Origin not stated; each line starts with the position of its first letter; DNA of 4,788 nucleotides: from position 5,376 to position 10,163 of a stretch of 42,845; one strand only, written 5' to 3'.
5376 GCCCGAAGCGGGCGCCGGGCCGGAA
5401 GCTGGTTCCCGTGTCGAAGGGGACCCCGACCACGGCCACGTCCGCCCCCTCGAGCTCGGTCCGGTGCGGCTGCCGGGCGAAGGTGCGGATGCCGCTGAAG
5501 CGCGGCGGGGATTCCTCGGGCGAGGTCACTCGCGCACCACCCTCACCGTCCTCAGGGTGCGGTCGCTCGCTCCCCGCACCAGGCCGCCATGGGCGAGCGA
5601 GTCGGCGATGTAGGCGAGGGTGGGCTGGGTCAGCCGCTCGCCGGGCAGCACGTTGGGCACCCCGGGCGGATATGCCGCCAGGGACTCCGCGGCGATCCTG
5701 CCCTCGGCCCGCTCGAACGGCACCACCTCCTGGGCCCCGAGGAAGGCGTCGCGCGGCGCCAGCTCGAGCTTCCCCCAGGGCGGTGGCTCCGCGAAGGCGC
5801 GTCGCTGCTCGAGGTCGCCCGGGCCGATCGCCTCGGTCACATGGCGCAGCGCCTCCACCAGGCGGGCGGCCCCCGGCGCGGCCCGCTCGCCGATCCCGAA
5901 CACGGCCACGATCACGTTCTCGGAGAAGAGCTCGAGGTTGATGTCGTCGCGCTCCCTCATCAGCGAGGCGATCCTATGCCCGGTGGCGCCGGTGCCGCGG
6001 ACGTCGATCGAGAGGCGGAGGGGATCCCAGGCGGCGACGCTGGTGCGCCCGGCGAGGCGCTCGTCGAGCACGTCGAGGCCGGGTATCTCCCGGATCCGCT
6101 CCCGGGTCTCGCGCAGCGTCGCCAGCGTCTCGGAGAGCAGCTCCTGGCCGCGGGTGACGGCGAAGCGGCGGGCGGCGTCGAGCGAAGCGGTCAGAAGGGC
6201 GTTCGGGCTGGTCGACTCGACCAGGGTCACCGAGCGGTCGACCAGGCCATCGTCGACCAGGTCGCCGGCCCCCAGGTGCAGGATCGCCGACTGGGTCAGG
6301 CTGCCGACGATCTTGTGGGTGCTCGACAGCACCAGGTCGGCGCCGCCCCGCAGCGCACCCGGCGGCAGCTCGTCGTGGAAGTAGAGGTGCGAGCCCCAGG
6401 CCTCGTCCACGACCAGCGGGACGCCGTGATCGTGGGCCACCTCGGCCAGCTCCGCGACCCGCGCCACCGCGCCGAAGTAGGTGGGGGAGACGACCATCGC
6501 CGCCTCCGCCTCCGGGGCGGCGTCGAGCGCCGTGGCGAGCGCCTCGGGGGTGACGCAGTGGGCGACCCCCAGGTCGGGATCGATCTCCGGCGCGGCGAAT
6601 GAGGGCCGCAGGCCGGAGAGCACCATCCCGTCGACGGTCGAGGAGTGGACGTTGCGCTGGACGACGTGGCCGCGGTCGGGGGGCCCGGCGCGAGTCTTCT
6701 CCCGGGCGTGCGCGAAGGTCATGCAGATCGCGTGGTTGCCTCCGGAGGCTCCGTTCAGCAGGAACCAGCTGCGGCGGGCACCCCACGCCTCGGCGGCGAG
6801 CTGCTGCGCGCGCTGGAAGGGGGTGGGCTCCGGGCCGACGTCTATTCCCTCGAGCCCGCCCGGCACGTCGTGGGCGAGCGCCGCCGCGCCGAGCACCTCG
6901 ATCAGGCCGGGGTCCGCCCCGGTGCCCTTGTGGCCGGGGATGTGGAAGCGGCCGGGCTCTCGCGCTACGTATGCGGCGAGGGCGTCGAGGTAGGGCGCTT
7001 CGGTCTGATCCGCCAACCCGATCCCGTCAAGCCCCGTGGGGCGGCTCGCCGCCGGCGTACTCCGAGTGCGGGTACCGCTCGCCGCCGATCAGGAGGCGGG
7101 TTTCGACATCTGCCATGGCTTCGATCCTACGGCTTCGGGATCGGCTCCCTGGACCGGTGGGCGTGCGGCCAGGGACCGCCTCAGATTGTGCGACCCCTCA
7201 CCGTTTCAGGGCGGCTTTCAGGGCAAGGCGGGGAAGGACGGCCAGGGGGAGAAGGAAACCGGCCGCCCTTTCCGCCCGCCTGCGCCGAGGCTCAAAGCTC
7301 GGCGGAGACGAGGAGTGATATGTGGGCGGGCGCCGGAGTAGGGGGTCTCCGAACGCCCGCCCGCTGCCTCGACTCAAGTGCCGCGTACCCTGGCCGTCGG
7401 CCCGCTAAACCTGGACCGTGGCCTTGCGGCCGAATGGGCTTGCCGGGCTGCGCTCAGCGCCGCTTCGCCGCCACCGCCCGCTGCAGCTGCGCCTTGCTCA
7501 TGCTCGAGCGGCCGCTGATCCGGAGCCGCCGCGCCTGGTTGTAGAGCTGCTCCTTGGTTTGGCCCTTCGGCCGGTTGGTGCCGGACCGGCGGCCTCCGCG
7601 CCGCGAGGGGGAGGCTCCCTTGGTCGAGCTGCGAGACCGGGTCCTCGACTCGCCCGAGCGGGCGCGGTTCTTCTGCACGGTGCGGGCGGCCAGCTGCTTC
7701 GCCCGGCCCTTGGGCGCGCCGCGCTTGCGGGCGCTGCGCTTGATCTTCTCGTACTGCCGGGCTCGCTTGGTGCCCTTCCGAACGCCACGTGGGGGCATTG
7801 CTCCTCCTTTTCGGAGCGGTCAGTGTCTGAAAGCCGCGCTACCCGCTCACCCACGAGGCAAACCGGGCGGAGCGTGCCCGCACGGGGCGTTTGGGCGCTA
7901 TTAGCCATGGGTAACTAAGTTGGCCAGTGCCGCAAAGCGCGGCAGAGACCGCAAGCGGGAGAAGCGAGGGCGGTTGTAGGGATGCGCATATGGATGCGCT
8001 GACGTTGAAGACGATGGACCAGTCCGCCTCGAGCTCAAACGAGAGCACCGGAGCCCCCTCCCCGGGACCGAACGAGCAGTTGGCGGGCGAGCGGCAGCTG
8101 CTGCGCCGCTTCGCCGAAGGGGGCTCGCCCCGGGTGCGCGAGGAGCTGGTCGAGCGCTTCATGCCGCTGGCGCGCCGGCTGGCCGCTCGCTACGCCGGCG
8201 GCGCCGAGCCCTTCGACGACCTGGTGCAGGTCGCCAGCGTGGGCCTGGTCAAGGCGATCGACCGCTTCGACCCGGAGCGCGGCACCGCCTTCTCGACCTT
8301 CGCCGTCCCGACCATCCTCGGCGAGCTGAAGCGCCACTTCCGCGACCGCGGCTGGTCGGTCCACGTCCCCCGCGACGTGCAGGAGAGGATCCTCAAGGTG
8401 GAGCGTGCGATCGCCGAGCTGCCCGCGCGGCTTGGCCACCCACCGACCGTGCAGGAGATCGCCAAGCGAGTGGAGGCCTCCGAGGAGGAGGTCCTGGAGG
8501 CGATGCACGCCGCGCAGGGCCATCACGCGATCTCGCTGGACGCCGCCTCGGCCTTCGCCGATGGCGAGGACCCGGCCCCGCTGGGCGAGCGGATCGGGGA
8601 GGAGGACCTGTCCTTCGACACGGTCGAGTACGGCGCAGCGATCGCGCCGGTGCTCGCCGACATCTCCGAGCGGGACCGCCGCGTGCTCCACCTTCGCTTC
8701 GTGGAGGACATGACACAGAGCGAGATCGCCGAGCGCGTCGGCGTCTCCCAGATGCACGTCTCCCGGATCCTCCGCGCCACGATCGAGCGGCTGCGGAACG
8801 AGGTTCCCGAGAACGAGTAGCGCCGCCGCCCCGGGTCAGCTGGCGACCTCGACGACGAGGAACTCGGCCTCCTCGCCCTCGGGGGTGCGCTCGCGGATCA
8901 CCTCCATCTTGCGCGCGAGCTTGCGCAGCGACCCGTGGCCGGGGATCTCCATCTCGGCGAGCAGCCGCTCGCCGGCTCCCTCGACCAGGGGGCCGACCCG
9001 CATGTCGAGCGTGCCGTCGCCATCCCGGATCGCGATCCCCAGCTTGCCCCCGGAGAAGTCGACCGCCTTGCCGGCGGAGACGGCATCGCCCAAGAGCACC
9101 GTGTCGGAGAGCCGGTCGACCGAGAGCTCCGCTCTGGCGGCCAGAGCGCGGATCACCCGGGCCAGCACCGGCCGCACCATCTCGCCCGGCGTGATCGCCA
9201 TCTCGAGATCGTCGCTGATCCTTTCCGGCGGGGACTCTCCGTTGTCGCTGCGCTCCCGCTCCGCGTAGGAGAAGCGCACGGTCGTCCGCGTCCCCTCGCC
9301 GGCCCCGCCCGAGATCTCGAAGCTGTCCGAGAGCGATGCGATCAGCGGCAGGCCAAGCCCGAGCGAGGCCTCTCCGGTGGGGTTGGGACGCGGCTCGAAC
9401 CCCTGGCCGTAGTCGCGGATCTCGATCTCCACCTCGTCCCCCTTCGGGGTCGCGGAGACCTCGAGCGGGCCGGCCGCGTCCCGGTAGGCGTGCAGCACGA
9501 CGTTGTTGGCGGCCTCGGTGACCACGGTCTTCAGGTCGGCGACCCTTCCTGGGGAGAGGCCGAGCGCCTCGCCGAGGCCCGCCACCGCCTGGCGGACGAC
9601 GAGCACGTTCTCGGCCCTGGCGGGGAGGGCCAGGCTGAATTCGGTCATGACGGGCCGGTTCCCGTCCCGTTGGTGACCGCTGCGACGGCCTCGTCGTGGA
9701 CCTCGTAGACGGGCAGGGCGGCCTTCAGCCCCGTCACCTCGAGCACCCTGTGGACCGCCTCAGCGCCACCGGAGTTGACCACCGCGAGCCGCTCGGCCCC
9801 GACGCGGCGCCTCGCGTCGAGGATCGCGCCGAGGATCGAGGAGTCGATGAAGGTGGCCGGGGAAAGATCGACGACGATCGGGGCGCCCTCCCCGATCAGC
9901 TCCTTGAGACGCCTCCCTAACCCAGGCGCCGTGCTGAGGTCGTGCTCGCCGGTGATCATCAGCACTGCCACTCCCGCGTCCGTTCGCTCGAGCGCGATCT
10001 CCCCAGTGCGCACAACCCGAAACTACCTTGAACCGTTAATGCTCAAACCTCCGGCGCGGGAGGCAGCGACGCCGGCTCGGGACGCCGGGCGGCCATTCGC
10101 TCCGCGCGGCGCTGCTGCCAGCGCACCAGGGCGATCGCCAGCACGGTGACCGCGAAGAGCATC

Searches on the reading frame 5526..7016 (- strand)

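Call 9: search_protein_families(library=pfam, proteins=[window:5526-7016:-], max_evalue=0.001)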
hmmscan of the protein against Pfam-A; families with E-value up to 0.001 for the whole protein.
window:5526-7016:- (496 aa): 3 families
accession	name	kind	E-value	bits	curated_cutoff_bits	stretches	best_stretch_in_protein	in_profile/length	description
PF01276.26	OKR_DC_1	-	1.2e-47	163.1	27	1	8-310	2-316/417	Orn/Lys/Arg decarboxylase, major domain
PF03711.20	OKR_DC_1_C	-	4.6e-10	40.4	24.2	1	420-470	54-107/132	Orn/Lys/Arg decarboxylase, C-terminal domain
PF05889.19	SepSecS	-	1.2e-05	24.6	21.1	1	79-235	70-223/389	O-phosphoseryl-tRNA(Sec) selenium transferase, SepSecS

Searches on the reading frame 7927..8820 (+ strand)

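Call 9: search_protein_families(library=pfam, proteins=[window:7927-8820:+], max_evalue=0.001)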
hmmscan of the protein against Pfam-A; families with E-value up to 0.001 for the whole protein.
window:7927-8820:+ (297 aa): 9 families
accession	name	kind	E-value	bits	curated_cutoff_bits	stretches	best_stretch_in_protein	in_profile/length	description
PF04542.20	Sigma70_r2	-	1.4e-20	73.3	24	1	74-143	1-70/71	Sigma-70 region 2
PF04545.22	Sigma70_r4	-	2.2e-18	65.9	24.1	1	243-291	2-50/50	Sigma-70, region 4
PF04539.22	Sigma70_r3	-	6.3e-14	52.3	25.3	1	153-206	1-54/78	Sigma-70 region 3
PF13545.12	HTH_Crp_2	-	1.8e-06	28.2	27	1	240-284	4-45/70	Crp-like helix-turn-helix domain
PF08281.18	Sigma70_r4_2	-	2.2e-06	27.7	25.7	1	245-278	10-43/54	Sigma-70, region 4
PF13384.12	HTH_23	-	6.7e-05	23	24.6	1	250-284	5-40/50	Homeodomain-like domain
PF01381.28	HTH_3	-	0.00056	20.3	23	0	261-284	9-32/55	Helix-turn-helix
PF01047.28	MarR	-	0.00064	20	24.6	0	260-283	16-39/59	MarR family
PF13412.12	HTH_24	-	0.00074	19.5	21.9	0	261-283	17-39/48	Winged helix-turn-helix DNA-binding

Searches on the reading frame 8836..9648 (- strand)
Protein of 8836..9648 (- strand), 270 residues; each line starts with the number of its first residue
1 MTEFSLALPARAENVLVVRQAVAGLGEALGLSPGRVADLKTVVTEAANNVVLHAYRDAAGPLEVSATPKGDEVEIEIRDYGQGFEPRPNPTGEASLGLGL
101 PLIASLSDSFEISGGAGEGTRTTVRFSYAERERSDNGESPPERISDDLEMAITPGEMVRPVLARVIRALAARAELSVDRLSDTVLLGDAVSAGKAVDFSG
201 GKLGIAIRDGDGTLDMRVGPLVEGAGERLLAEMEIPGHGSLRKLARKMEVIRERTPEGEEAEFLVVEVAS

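Call 9: search_protein_families(library=pfam, proteins=[window:8836-9648:-], max_evalue=0.001)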
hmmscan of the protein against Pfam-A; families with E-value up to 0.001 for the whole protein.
window:8836-9648:- (270 aa): 2 families
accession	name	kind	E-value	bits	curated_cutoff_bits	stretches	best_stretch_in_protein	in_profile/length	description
PF13581.12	HATPase_c_2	-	5.5e-23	81.8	27.4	1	8-125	1-126/127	Histidine kinase-like ATPase domain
PF02518.31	HATPase_c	-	1.1e-07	32.7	26.4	1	37-127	4-108/111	Histidine kinase-, DNA gyrase B-, and HSP90-like ATPase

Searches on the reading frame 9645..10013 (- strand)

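Call 82: search_protein_families(library=pfam, proteins=[window:9645-10013:-], max_evalue=0.001)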
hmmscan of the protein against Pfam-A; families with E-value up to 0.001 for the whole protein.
window:9645-10013:- (122 aa): 2 families
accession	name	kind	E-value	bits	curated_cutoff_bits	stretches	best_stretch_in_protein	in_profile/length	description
PF01740.26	STAS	-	6.7e-15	55.2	22.6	1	12-109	7-106/106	STAS domain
PF13466.11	STAS_2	-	5.1e-12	46.3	29.2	1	20-96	3-79/80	STAS domain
